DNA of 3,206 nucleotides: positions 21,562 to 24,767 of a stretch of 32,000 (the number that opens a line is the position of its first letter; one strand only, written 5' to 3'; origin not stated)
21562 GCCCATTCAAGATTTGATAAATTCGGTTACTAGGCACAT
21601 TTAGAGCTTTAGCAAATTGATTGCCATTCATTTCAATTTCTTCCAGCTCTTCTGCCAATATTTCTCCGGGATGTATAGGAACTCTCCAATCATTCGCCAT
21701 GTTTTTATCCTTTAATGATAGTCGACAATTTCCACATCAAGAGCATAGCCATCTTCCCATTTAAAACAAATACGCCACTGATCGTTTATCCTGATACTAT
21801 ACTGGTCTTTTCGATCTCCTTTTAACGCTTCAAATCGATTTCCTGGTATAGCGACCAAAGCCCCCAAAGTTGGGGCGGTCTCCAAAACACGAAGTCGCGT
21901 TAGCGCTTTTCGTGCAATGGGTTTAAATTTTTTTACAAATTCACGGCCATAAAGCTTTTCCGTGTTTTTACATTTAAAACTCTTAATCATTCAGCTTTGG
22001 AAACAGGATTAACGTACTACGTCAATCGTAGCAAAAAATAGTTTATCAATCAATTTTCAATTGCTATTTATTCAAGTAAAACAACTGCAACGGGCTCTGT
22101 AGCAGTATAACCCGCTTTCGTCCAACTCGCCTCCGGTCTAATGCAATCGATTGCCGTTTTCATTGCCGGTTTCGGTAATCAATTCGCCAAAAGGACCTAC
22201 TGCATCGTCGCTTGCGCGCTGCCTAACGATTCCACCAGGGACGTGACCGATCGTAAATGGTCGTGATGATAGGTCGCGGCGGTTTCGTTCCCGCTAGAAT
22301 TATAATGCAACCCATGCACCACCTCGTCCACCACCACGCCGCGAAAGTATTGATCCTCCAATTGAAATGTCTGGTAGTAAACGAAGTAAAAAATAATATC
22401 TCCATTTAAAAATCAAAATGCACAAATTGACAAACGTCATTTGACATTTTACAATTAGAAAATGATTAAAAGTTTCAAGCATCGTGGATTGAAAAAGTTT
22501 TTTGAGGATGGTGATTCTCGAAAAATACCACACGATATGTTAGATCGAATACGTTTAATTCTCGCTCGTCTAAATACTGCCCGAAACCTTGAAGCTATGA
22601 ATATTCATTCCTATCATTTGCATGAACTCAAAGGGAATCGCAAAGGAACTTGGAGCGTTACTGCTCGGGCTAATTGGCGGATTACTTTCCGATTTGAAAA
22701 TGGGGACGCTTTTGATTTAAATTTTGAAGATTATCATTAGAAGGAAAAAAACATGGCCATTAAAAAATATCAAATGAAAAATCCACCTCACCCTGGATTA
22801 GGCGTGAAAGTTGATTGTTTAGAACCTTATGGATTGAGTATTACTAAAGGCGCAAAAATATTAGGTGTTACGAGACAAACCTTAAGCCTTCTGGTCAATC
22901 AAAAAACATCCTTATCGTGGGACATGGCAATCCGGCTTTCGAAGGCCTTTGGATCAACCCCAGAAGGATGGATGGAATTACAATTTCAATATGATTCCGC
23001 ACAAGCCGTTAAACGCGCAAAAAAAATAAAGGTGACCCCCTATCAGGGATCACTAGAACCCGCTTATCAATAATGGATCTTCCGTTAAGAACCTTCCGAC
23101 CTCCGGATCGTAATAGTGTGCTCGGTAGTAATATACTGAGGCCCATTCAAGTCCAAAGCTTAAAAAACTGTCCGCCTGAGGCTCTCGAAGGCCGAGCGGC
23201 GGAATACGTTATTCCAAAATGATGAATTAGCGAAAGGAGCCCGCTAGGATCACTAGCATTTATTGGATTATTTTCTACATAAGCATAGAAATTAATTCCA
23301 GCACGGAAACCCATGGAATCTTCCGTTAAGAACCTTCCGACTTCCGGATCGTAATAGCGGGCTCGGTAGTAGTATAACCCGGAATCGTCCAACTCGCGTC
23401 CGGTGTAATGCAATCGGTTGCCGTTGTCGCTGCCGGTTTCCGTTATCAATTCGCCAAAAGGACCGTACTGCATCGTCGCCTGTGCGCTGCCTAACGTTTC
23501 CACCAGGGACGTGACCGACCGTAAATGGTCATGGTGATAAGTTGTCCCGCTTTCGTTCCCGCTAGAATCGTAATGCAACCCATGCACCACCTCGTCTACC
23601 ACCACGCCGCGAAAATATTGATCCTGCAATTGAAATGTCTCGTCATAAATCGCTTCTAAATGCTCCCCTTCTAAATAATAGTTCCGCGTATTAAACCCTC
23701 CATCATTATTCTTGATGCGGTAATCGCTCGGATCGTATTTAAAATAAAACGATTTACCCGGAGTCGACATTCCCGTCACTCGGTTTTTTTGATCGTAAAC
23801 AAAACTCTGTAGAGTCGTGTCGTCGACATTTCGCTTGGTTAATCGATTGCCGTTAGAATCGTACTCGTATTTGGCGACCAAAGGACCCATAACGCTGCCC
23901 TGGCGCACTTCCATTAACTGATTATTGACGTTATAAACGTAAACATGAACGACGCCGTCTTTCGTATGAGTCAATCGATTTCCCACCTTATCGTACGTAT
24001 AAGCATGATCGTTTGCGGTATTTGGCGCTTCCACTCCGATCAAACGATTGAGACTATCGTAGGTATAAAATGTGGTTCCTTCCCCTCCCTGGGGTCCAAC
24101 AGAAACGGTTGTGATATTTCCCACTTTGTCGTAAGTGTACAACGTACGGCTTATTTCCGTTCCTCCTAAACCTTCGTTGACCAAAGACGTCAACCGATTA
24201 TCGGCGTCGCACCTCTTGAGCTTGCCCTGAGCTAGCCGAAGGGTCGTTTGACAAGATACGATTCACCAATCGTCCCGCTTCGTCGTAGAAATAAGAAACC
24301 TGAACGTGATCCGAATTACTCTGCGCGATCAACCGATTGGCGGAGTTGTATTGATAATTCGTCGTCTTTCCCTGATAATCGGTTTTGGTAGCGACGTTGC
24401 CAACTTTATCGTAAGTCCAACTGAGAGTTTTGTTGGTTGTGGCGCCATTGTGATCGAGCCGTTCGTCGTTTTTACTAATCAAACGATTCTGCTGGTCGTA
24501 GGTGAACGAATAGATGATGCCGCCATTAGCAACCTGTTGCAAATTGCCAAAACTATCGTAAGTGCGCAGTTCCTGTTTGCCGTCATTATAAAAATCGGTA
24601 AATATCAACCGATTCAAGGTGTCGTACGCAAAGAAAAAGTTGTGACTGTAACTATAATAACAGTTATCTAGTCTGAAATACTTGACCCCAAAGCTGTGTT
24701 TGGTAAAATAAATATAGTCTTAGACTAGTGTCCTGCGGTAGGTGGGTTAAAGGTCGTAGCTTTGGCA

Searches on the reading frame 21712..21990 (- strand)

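Call 84: search_protein_families(library=pfam, max_evalue=0.01, proteins=[window:21712-21990:-])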
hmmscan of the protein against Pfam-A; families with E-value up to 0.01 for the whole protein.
window:21712-21990:- (92 aa): 2 families
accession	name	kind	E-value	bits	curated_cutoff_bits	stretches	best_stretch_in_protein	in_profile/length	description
PF05015.19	HigB-like_toxin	-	1.2e-15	58.1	27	1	3-92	1-91/91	RelE-like toxin of type II toxin-antitoxin system HigB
PF11533.15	AtzH-like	-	0.0096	16.1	27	0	9-75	46-116/126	AtzH-like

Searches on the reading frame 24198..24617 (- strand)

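Call 84: search_protein_families(library=pfam, max_evalue=0.01, proteins=[window:24198-24617:-])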
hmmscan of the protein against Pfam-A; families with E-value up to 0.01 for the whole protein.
window:24198-24617:- (139 aa): 2 families
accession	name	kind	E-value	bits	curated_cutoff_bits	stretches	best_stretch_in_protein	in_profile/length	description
PF05593.20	RHS_repeat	-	1.3e-17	64.2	22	3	69-102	1-34/38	RHS Repeat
PF15283.12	DUF4595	-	0.00066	20.1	34.2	0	33-101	74-135/202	Domain of unknown function (DUF4595) with porin-like fold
